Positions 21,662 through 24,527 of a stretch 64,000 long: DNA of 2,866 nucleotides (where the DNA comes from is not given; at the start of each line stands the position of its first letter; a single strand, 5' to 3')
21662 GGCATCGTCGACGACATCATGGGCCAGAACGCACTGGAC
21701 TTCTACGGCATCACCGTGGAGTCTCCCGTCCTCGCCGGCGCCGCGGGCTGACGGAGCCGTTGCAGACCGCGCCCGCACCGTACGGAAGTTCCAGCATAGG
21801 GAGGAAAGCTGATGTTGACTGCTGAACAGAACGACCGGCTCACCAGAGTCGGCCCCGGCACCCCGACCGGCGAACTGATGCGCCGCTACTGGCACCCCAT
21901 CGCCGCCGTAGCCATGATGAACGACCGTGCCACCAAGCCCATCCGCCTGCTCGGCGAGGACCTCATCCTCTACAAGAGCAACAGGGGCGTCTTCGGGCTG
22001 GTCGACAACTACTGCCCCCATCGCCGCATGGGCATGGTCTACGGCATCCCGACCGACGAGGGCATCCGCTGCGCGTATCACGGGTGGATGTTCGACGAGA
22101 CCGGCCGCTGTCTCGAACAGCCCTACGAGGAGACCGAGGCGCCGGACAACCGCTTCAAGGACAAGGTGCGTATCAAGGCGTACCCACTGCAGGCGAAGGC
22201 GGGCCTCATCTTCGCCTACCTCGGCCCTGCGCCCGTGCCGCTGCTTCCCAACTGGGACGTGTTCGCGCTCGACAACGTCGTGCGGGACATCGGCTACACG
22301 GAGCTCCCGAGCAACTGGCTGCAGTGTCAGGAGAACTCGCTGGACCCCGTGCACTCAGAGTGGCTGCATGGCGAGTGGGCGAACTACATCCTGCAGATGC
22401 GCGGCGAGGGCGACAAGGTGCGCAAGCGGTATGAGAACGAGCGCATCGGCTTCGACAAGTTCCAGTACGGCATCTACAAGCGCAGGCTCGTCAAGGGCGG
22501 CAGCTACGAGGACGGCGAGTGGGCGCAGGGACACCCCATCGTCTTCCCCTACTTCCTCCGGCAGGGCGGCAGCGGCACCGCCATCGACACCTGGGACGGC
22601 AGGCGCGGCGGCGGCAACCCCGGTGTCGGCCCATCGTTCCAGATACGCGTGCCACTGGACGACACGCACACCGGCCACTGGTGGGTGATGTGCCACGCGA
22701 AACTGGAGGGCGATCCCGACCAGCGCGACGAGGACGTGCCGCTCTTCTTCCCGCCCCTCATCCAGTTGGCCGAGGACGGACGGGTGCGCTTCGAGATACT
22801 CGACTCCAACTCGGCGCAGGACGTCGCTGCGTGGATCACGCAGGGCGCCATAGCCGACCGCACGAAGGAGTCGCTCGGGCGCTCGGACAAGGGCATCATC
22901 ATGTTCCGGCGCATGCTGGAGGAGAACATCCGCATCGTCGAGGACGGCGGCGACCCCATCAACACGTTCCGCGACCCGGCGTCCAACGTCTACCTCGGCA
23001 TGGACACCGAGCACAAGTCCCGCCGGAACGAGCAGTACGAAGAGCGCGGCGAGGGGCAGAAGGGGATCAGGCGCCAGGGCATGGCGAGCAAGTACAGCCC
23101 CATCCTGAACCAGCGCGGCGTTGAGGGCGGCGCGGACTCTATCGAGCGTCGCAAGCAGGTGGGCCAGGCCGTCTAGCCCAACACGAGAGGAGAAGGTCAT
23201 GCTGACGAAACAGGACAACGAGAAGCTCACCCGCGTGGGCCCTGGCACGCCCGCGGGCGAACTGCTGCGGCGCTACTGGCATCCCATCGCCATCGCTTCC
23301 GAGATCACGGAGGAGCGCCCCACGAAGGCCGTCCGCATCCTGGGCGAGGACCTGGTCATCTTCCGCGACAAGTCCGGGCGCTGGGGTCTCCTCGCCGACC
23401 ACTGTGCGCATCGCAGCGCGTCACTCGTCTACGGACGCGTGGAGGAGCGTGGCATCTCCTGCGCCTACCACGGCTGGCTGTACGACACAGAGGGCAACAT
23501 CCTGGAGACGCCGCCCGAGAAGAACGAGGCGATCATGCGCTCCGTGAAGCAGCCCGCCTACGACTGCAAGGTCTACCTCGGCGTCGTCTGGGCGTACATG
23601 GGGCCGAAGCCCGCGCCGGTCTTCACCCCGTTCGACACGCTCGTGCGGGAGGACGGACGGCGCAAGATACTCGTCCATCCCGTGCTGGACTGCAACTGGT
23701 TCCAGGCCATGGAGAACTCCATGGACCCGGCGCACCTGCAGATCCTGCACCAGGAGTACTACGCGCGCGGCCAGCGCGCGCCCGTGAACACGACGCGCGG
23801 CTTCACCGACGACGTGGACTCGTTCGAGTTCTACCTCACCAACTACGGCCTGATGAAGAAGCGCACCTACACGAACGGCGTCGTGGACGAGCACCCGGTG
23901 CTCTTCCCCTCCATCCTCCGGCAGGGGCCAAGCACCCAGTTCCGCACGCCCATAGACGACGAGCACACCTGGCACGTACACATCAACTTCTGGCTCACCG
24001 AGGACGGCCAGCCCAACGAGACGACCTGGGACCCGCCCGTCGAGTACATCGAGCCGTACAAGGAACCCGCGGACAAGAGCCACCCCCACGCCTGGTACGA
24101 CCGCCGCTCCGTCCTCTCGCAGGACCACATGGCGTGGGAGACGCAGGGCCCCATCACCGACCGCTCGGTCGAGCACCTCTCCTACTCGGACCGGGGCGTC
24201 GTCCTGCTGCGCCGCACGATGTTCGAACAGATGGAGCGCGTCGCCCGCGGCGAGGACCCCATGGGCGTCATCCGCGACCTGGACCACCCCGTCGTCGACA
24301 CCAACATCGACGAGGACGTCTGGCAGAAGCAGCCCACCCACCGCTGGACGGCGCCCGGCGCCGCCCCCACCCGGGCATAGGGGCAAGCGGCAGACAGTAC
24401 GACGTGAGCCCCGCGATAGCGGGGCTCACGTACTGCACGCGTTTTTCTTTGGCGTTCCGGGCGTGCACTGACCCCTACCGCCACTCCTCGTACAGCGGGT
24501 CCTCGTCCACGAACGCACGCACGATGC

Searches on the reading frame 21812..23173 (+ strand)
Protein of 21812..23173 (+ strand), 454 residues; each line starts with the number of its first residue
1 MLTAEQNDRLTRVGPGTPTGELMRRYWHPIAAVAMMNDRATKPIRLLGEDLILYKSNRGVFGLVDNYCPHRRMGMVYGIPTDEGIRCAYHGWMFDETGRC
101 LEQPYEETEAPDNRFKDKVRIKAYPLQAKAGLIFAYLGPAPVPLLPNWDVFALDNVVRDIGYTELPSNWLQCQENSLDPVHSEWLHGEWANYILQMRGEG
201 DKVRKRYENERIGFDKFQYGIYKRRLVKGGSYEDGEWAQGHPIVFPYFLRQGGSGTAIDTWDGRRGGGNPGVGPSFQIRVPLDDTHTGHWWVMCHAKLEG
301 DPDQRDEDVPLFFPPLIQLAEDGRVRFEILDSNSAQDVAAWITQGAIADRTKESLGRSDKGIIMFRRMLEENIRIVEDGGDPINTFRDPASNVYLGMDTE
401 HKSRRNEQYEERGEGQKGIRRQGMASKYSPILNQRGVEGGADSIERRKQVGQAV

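Call 78: search_protein_families(library=pfam, proteins=[window:21812-23173:+], max_evalue=0.001)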
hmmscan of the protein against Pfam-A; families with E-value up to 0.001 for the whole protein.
window:21812-23173:+ (454 aa): 2 families
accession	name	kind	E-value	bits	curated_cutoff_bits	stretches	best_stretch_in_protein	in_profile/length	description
PF00355.32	Rieske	-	1.5e-15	57.3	20.3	1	27-108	2-83/88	Rieske [2Fe-2S] domain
PF19301.5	LigXa_C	-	4e-14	52.9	27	1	334-386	207-259/304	LigXa C-terminal domain like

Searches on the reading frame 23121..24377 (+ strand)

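Call 78: search_protein_families(library=pfam, proteins=[window:23121-24377:+], max_evalue=0.001)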
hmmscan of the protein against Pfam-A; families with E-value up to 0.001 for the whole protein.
window:23121-24377:+ (419 aa): 2 families
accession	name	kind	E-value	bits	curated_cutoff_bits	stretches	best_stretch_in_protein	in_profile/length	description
PF00355.32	Rieske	-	2.6e-18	66.1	20.3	1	53-135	2-83/88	Rieske [2Fe-2S] domain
PF19301.5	LigXa_C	-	1.3e-13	51.3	27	1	333-384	208-259/304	LigXa C-terminal domain like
